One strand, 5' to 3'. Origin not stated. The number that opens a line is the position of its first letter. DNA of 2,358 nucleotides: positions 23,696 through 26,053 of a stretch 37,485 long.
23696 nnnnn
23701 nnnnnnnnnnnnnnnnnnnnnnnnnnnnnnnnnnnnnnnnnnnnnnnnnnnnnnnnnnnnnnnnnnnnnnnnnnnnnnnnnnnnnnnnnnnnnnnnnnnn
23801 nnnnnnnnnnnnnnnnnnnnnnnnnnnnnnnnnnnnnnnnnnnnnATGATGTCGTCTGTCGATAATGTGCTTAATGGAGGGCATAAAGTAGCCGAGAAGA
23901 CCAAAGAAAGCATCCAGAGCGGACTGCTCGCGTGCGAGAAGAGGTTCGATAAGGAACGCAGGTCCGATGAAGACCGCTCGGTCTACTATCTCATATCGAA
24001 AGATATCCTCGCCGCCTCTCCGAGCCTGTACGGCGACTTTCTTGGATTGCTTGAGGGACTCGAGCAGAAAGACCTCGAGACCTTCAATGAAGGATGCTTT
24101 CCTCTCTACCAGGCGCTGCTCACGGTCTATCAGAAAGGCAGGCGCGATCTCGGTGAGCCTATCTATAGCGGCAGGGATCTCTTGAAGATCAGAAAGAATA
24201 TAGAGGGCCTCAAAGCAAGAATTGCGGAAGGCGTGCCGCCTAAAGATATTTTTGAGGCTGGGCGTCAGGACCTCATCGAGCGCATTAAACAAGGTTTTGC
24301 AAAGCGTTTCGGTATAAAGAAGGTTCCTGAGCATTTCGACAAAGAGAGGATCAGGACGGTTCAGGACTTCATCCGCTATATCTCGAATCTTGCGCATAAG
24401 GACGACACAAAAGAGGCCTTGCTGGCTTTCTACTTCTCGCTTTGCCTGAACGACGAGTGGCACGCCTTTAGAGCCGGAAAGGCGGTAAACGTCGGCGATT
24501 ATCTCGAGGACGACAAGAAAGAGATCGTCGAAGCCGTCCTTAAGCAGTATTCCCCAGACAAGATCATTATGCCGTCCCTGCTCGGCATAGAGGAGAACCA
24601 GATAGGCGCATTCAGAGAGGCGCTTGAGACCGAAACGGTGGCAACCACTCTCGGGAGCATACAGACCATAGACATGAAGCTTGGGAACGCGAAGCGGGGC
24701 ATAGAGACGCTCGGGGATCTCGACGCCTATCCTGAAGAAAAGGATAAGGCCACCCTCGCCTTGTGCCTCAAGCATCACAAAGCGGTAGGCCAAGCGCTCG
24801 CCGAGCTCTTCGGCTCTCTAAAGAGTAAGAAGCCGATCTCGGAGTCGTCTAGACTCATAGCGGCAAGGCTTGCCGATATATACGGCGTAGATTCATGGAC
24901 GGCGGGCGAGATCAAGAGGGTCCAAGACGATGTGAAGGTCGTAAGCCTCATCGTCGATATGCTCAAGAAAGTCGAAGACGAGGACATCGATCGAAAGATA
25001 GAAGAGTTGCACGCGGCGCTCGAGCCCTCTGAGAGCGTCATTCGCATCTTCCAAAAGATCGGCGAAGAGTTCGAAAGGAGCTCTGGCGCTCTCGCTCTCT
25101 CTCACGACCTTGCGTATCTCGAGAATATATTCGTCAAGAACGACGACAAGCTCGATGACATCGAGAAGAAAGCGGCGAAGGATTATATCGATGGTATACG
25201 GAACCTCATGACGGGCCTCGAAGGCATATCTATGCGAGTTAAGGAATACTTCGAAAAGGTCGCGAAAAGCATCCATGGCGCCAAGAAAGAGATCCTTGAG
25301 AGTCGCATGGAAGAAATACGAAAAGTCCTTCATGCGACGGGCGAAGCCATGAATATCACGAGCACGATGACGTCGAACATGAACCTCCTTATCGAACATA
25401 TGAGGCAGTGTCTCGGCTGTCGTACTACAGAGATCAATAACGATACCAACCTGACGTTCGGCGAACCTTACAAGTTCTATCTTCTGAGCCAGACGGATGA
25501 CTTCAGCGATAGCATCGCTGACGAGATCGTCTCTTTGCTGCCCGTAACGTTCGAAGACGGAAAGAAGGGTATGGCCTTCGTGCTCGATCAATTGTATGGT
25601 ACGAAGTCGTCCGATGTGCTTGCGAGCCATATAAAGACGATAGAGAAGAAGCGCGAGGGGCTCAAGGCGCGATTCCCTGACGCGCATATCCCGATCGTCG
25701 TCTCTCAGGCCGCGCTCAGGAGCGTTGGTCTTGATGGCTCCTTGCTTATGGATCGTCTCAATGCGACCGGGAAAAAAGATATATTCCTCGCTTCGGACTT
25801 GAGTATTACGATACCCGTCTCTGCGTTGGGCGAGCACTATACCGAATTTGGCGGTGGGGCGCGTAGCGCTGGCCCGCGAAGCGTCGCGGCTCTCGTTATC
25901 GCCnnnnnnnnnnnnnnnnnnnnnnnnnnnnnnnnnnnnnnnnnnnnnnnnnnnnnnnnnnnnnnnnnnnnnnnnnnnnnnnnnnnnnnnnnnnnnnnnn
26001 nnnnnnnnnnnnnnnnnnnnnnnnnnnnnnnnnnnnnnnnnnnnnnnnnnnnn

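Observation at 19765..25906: Orphan module: CorA-like membrane protein plus a roughly 1,630-aa domain-less helical protein (best candidate for an undescribed system)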

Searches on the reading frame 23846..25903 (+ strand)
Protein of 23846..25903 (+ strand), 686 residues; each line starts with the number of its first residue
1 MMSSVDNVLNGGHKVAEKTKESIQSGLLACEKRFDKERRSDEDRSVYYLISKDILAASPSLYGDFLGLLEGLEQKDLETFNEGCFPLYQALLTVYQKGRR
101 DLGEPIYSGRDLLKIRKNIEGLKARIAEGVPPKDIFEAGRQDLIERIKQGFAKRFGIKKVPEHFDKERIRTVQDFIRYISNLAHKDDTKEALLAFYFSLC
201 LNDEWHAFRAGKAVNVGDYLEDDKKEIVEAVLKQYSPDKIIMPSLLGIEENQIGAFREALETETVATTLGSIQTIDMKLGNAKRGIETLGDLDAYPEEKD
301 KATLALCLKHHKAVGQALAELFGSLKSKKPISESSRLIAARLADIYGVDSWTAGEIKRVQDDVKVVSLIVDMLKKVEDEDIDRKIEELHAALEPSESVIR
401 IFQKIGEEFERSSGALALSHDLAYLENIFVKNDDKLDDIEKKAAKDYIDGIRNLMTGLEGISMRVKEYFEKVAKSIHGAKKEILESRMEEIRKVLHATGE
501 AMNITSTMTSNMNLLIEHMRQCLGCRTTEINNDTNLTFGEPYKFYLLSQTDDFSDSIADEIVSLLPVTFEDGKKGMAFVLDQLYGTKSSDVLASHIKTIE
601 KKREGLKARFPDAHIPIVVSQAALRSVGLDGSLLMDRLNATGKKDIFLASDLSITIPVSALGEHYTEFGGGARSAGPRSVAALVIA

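Call 8: search_protein_families(library=pfam, proteins=[window:23846-25903:+], max_evalue=1)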
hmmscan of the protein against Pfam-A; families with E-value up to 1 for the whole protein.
window:23846-25903:+ (686 aa): 3 families
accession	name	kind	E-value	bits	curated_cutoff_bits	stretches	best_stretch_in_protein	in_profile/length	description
PF14071.11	YlbD_coat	-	0.018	15.7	27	1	360-412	63-115/126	Putative coat protein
PF20936.3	GCIP_C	-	0.08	13.7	36.2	0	350-406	15-71/106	Grap2 and cyclin-D-interacting, C-terminal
PF11727.13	ISG65-75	-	0.5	10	25.1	1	436-504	44-114/281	Invariant surface glycoprotein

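Call 9: search_protein_families(library=ncbifam, proteins=[window:23846-25903:+], max_evalue=1)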
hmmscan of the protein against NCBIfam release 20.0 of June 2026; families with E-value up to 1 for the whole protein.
window:23846-25903:+ (686 aa): 0 families

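Call 10: search_protein_families(library=padloc, proteins=[window:23846-25903:+], max_evalue=1)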
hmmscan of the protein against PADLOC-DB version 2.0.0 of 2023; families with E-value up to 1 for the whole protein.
window:23846-25903:+ (686 aa): 2 families
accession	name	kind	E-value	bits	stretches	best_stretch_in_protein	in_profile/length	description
PDLC00638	ZorA2|ZorA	-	0.00027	17.8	1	419-525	430-538/545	MotA/ExbB/TolQ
PDLC01193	Cas11b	-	0.061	11.3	1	377-466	3-88/164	CAS-I-B; effector_SS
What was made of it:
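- There is a weak ZorA2 match to a helical stretch of ORF3, E 2.7e-4, 17.8 bits (call 10).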

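Call 30: search_solved_structures(query=A2, max_evalue=10)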
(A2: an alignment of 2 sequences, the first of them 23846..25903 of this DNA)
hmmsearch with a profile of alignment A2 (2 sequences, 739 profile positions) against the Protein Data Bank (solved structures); distinct sequences matched with E-value up to 10: 1.
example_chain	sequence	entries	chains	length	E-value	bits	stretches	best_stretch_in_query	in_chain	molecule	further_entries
2mzf_A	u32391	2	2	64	1.2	10.6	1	308-348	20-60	Purotoxin-2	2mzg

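Call 39: search_protein_representatives(alignment_id=A2)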
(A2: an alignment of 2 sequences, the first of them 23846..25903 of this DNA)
Query: 2 sequences, 739 profile positions. Proteins with E-value up to 0.001 (for the whole library): 269; up to 1e-10: 255; up to 1e-30: 217. The best 150 are listed.
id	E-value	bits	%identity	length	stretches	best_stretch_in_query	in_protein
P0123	0.0e+00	1305.4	-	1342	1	3-726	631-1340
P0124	0.0e+00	1262.5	-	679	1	8-725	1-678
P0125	0.0e+00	1126.8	-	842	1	3-739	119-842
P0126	4.1e-246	835.4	-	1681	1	30-725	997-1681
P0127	5.7e-230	782.1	-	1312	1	33-725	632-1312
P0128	7.6e-220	748.6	-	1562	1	32-724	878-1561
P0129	1.4e-213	727.9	-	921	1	30-723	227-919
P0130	7.4e-208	709.0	-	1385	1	27-725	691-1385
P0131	3.3e-196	670.4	-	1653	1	32-724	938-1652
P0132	5.4e-194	663.1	-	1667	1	22-725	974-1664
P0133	1.9e-193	661.3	-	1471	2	154-725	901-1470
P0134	5.7e-193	659.8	-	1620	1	24-724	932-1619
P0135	2.5e-192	657.6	-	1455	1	22-726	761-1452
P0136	2.5e-191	654.3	-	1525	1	32-724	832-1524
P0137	2.2e-187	641.3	-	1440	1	40-724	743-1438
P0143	1.5e-181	622.0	-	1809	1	9-719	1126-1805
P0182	5.5e-161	554.0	-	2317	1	12-719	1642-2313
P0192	2.4e-159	548.6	-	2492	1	20-720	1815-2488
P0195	7.8e-159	546.9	-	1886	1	23-724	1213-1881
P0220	2.2e-152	525.6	-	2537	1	19-725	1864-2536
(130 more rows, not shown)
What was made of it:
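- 269 representatives match, 217 at E <= 1e-30, with the module at the C-terminus (call 39).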

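Call 41: search_protein_families(library=pfam, proteins=[P0126, P0131, P0143, P0182, P0192], max_evalue=0.01)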
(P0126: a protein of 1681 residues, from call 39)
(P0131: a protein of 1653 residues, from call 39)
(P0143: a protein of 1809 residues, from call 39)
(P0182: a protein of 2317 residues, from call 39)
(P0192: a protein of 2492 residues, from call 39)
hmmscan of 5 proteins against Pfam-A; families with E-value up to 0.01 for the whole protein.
P0126 (1681 aa): 0 families

P0131 (1653 aa): 0 families

P0143 (1809 aa): 1 family
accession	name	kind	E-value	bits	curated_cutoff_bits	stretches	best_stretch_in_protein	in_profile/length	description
PF06657.18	Cep57_MT_bd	-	0.0097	16.8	31.3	1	1560-1624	8-72/77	Centrosome microtubule-binding domain of Cep57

P0182 (2317 aa): 0 families

P0192 (2492 aa): 1 family
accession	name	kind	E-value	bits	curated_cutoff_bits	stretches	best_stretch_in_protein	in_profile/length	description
PF12347.13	HJURP_C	-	0.0046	17.1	22.7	0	2261-2282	20-41/60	Holliday junction regulator protein family C-terminal repeat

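Call 44: find_homologous_proteins(query=A4, max_evalue=0.00001)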
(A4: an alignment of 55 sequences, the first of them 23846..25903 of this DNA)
Query A4 (55 sequences) (686 aa, profile of the alignment): 2 proteins with E <= 0.00001 among 8000 candidates.
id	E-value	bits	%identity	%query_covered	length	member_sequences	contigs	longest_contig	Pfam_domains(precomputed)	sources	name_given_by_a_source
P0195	0.0e+0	1269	36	97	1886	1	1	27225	-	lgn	-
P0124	2.7e-289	982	100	99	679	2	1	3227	-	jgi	-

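Call 45: find_related_loci(query=A4, collection=genome_contigs, flank=10000)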
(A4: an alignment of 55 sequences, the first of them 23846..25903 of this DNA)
Query A4 (686 aa) in genome_contigs; peptide patterns used: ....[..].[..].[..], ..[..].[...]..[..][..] (x = any residue, [..] = any of these).
123 stretches matched a pattern; 89 encode a relative of the query (tblastn E <= 1e-3); the best 80 are kept; 80 distinct loci.
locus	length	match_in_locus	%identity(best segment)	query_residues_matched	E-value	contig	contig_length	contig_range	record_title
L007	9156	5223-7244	42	15-685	3e-170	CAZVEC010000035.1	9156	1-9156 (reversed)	MAG TPA_asm: uncultured Candidatus Saccharibacteria bacterium isolate SRP050083_co2_123 genome assembly, contig: NODE_62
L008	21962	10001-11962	41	15-667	2e-166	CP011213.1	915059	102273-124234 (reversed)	MAG: Berkelbacteria bacterium GW2011_GWE1_39_12, complete genome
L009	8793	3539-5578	41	12-685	4e-164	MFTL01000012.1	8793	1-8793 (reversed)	MAG: Candidatus Nomurabacteria bacterium RIFCSPHIGHO2_01_FULL_39_9 rifcsphigho2_01_scaffold_22572, whole genome shotgun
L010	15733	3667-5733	39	11-685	8e-161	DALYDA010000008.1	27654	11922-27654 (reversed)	MAG TPA_asm: Candidatus Paceibacterota bacterium isolate CTOTU14215 NODE_359_length_27654_cov_4.451647, whole genome sho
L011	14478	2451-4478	40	14-685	5e-160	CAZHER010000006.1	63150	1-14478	MAG TPA_asm: uncultured Candidatus Saccharibacteria bacterium isolate binchicken_co326_173 genome assembly, contig: NODE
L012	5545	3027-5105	40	1-683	8e-162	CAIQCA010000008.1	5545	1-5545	uncultured bacterium isolate AM_bin-1725 genome assembly, contig: bin-1725:008/167, whole genome shotgun sequence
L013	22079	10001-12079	40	2-685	5e-159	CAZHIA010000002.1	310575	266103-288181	MAG TPA_asm: uncultured Candidatus Saccharibacteria bacterium isolate SRP257259_co1_13 genome assembly, contig: NODE_16_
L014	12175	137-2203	39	1-685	7e-158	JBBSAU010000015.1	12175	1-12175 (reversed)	MAG: Patescibacteria group bacterium isolate La6_metabat2.044 La6_metabat2.044_K_1259983_L_12175_cov_18.1009, whole geno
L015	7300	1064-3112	39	1-685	1e-157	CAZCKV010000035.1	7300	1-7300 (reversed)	MAG TPA_asm: uncultured Gammaproteobacteria bacterium isolate SRP178699_co1_504 genome assembly, contig: NODE_14631_leng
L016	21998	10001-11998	40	19-686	2e-155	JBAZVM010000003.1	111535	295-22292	MAG: Patescibacteria group bacterium isolate SO_2017_GW1_252 NODE_1192_length_111535_cov_2.186360_OW334_2017, whole geno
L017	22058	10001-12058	39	1-686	5e-155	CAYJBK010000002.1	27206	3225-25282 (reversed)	MAG TPA_asm: uncultured Candidatus Saccharibacteria bacterium isolate ERP119705_co9_194 genome assembly, contig: NODE_17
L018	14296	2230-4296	40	1-685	8e-154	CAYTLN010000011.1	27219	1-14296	MAG TPA_asm: uncultured Gammaproteobacteria bacterium isolate SRP286056_co1_88 genome assembly, contig: NODE_2006_length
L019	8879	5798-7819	40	15-686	2e-150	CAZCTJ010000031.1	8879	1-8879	MAG TPA_asm: uncultured Candidatus Saccharibacteria bacterium isolate SRP050083_co1_447 genome assembly, contig: NODE_39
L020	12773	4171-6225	37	1-685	4e-150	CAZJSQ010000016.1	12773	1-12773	MAG TPA_asm: uncultured Gammaproteobacteria bacterium isolate SRP178699_co1_232 genome assembly, contig: NODE_6555_lengt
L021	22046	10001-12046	38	13-685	3e-149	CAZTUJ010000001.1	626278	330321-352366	MAG TPA_asm: uncultured Gammaproteobacteria bacterium isolate SRP272421_co2_96 genome assembly, contig: NODE_1_length_62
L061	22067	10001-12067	32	43-685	2e-91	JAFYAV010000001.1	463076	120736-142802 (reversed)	Candidatus Saccharibacteria bacterium isolate RGIG6922 Sheep_Rumen-5__c68852, whole genome shotgun sequence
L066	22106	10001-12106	30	4-686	3e-87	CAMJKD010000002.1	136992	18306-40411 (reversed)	MAG: uncultured Candidatus Saccharibacteria bacterium isolate SRR12081301_bin.45_metaWRAP_v1.3_MAG genome assembly, cont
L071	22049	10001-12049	29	20-685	2e-77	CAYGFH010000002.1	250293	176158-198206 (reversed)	MAG TPA_asm: uncultured Gammaproteobacteria bacterium isolate ERP113451_co1_294 genome assembly, contig: NODE_9_length_2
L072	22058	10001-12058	30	44-685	4e-76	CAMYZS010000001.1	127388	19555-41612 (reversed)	MAG TPA_asm: uncultured Candidatus Saccharibacteria bacterium isolate SRR10912540_bin.27_metaWRAP_v1.3_MAG genome assemb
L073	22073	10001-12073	30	44-685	1e-82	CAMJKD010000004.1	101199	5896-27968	MAG: uncultured Candidatus Saccharibacteria bacterium isolate SRR12081301_bin.45_metaWRAP_v1.3_MAG genome assembly, cont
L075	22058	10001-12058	29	31-685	3e-74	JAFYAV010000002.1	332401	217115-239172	Candidatus Saccharibacteria bacterium isolate RGIG6922 Sheep_Rumen-5__c791714, whole genome shotgun sequence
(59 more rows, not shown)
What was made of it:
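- Record titles span many Patescibacteria lineages: Saccharibacteria, Gracilibacteria, Peregrinibacteria, Woesebacteria, Levybacteria, Nomurabacteria, Falkowbacteria, Berkelbacteria and Dojkabacteria (call 45). Some records with the giant gene are titled Gammaproteobacteria or Bacillota (call 45). The giant family is rare: 89 relatives in 185,579 species genomes (call 45).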

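Call 60: predict_structure(alignment_id=A4)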
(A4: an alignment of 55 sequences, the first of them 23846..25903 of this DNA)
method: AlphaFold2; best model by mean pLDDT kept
length: 686 residues; sequences in the alignment: 55
mean_pLDDT: 86.1   pTM: 0.72
mean pLDDT of the five models: 86.1, 86.1, 85.6, 85.5, 83.7
residues with pLDDT >= 90: 320; 70-90: 305; 50-70: 57; < 50: 4
segments of 3 or more residues with pLDDT < 50: 414-417
pLDDT, mean of each block of 10 residues (from residue 1): 86 83 92 87 83 92 93 89 90 87 82 94 91 89 89 93 88 91 88 96 95 95 96 87 94 95 89 72 78 75 89 91 88 91 91 90 87 90 84 81 74 51 67 84 85 82 86 72 68 64 89 90 74 82 93 80 95 95 82 94 96 95 81 83 85 92 81 86 95
secondary structure, 60 per line:
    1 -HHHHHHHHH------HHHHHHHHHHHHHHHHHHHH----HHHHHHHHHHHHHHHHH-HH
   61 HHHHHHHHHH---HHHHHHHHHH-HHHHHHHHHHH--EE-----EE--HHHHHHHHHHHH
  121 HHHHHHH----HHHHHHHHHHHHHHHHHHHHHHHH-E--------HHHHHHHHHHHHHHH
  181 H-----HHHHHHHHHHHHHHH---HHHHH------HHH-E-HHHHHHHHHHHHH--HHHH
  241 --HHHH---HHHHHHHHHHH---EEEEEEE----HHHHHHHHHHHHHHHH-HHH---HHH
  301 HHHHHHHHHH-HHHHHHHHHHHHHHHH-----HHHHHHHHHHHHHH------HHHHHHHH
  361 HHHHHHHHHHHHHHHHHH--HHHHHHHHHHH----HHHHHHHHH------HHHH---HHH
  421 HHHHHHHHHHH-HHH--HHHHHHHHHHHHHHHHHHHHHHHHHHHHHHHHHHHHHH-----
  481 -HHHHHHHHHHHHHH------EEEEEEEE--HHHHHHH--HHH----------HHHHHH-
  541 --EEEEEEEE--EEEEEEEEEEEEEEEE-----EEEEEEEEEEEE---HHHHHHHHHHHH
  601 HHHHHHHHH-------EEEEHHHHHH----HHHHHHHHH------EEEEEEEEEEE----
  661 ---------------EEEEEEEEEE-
elements in order: H2-10 H17-36 H41-57 H59-70 H74-83 H85-95 H109-127 H132-155 H166-181 H187-201 H205-209 H222-234 H237-240 H243-246 H250-260 E264-270 H275-290 H298-310 H312-327 H333-346 H353-378 H381-391 H396-404 H411-414 H418-431 H438-475 H482-495 E502-509 H512-518 H534-539 E543-550 E553-568 E574-585 H589-609 E617-620 H621-626 H631-639 E646-656 E676-685
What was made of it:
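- On GNAT acyltransferase superfamily (C-terminal domain of the giant protein): The DSSP element order of ORF3 residues 502-685 matches (call 60).
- AF2 gives pLDDT 86 (call 60).
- Tried and rejected: The spacing is too long, and the model is helical there rather than strand (call 60).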

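Call 63: fold_search(model_id=the predicted structure, library=pdb)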
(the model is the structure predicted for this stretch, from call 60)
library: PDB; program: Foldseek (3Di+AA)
matches with E <= 10: 356; with E <= 0.001: 0
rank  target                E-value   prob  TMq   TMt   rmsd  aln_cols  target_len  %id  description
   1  9qvm_D                1.2e-01  0.12  0.10  0.11  36.8       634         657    8  Cryo-EM reconstruction of the NEDD1 anchor protein and CDK5RAP2 bound to the gamma-tubulin ring complex (released 2025-05-21)
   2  7crm_D                1.4e-01  0.60  0.10  0.28   8.0       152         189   10  Aminoglycoside 2'-N-acetyltransferase from Mycolicibacterium smegmatis-APO Structure (released 2021-06-23)
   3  4ksa_D                1.4e-01  0.41  0.13  0.20  21.3       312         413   10  Crystal Structure of Malonyl-CoA decarboxylase from Rhodopseudomonas palustris, Northeast Structural Genomics Consorti (released 2013-06-19)
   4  9qvm_B                1.9e-01  0.09  0.10  0.10  37.0       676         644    9  Cryo-EM reconstruction of the NEDD1 anchor protein and CDK5RAP2 bound to the gamma-tubulin ring complex (released 2025-05-21)
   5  4ksa_A                2.0e-01  0.35  0.12  0.18  23.7       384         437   12  Crystal Structure of Malonyl-CoA decarboxylase from Rhodopseudomonas palustris, Northeast Structural Genomics Consorti (released 2013-06-19)
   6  5lzr_B                3.8e-01  0.06  0.09  0.09  32.5       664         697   12  Crystal structure of Thermotoga maritima sodium pumping membrane integral pyrophosphatase in complex with tungstate an (released 2016-12-14)
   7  4k6j_B                4.2e-01  0.07  0.09  0.12  32.1       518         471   11  Human cohesin inhibitor WapL (released 2013-06-19)
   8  2eui_A                5.7e-01  0.54  0.10  0.34   5.5       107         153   13  Crystal structure of a probable acetyltransferase (released 2005-12-06)
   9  4e40                  5.7e-01  0.14  0.10  0.20  20.1       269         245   14  The haptoglobin-hemoglobin receptor of Trypanosoma congolense (released 2013-01-16)
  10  3oyr_B                5.7e-01  0.10  0.09  0.16  30.8       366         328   11  Crystal structure of polyprenyl synthase from Caulobacter crescentus CB15 complexed with calcium and isoprenyl diphosp (released 2010-10-13)
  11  1g3j_C                5.7e-01  0.08  0.09  0.13  27.2       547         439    9  CRYSTAL STRUCTURE OF THE XTCF3-CBD/BETA-CATENIN ARMADILLO REPEAT COMPLEX (released 2000-12-11)
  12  4evy_A                6.0e-01  0.66  0.12  0.43   4.8       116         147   17  Crystal structure of aminoglycoside antibiotic 6'-N-acetyltransferase AAC(6')-Ig from Acinetobacter haemolyticus in co (released 2012-05-09)
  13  9ngj_A                6.5e-01  0.04  0.06  0.07  29.4       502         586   10  CryoEM structure of human ABCD3 bound to Phytanoyl-CoA (released 2025-12-17)
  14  3jvn                  6.8e-01  0.60  0.09  0.39   5.2        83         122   16  Crystal Structure of the acetyltransferase VF_1542 from Vibrio fischeri, Northeast Structural Genomics Consortium Target (released 2009-09-29)
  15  7csj_A                6.8e-01  0.30  0.12  0.33   8.4       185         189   10  Aminoglycoside 2'-N-acetyltransferase from Mycolicibacterium smegmatis-Complex with Coenzyme A and Gentamicin (released 2021-06-23)
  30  4evy_B                9.3e-01  0.57  0.12  0.45   4.6       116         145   17  Crystal structure of aminoglycoside antibiotic 6'-N-acetyltransferase AAC(6')-Ig from Acinetobacter haemolyticus in co (released 2012-05-09)
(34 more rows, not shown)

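Call 75: find_encoding_contigs(protein=P0124, flank=5000, max_places=4)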
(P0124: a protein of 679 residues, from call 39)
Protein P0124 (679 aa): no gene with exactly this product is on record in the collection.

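Call 76: find_encoding_contigs(protein=P0195, flank=10000, max_places=2)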
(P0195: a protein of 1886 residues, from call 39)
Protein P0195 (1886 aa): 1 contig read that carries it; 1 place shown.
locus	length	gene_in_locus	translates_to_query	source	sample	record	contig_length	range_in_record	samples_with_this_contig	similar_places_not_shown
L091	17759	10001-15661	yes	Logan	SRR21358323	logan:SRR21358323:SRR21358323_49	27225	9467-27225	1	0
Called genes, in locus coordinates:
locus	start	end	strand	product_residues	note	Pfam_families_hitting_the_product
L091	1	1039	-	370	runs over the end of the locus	-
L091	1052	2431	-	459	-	-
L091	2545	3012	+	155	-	-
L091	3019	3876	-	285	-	PF00892:EamA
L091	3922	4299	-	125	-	-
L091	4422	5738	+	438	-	-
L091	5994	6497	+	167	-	PF01371:Trp_repressor, PF13384:HTH_23 (weak), PF13936:HTH_38 (faint)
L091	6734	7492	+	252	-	-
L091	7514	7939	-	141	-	PF00334:NDK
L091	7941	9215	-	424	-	PF00675:Peptidase_M16, PF05193:Peptidase_M16_C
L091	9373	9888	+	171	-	-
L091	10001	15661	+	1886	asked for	-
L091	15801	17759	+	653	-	?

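Call 77: fold_search(model_id=the predicted structure, library=viral)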
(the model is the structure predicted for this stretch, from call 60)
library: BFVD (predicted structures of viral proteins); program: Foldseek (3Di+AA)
matches with E <= 10: 332; with E <= 0.001: 0
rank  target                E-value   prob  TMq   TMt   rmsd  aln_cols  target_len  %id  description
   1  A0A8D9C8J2            3.7e-02  0.99  0.17  0.32  14.4       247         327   10  Uncharacterized protein [uncultured marine phage]
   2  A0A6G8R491            8.1e-02  0.13  0.10  0.07  34.5       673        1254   10  (no name in the UniProt tables at hand)
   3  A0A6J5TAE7            1.0e-01  0.89  0.13  0.31   7.5       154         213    6  Uncharacterized protein [uncultured Caudovirales phage]
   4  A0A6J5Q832            1.2e-01  0.08  0.10  0.06  36.3       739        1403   12  Uncharacterized protein [uncultured Caudovirales phage]
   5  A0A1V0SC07            1.5e-01  0.84  0.10  0.15   5.3        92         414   11  glycylpeptide N-tetradecanoyltransferase [Catovirus CTV1]
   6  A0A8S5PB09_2          1.5e-01  0.12  0.09  0.07  33.5       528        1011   10  Tail tape measure protein [Siphoviridae sp. ctmpG14]
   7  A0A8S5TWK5            1.6e-01  0.08  0.09  0.09  36.5       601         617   12  Minor tail protein [Siphoviridae sp. ctcx61]
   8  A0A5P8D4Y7            2.6e-01  0.07  0.07  0.11  30.2       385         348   13  (no name in the UniProt tables at hand)
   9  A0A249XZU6            2.7e-01  0.47  0.13  0.24  20.4       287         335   11  (no name in the UniProt tables at hand)
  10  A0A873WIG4            2.8e-01  0.30  0.13  0.29  28.4       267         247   15  Uncharacterized protein [Klebsiella phage Miami]
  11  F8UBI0                2.8e-01  0.28  0.12  0.16  23.3       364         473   12  (no name in the UniProt tables at hand)
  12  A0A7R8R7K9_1          3.1e-01  0.06  0.08  0.07  32.0       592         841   12  Tape measure protein [Klebsiella phage vB_KaS-Veronica]
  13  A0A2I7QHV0            3.1e-01  0.04  0.06  0.07  38.7       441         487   12  Tail length tape-measure protein [Vibrio phage Aphrodite1]
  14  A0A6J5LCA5            3.7e-01  0.04  0.06  0.08  35.6       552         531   12  Uncharacterized protein [uncultured Caudovirales phage]
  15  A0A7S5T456            3.8e-01  0.54  0.14  0.42   7.1       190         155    9  (no name in the UniProt tables at hand)
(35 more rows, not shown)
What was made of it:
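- On GNAT acyltransferase superfamily (C-terminal domain of the giant protein): Foldseek hits to GNATs are sub-threshold: 4evy probability 0.66 with TM 0.43-0.45; 7crm E 0.14; viral N-myristoyltransferase probability 0.84 (calls 63, 77).
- GNAT-type matches recur in two structure libraries (calls 63, 77). The GNAT-like reading rests on secondary-structure order and sub-threshold Foldseek matches: best E 0.04-0.14, probability at most 0.66 for PDB GNATs (calls 63, 77).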
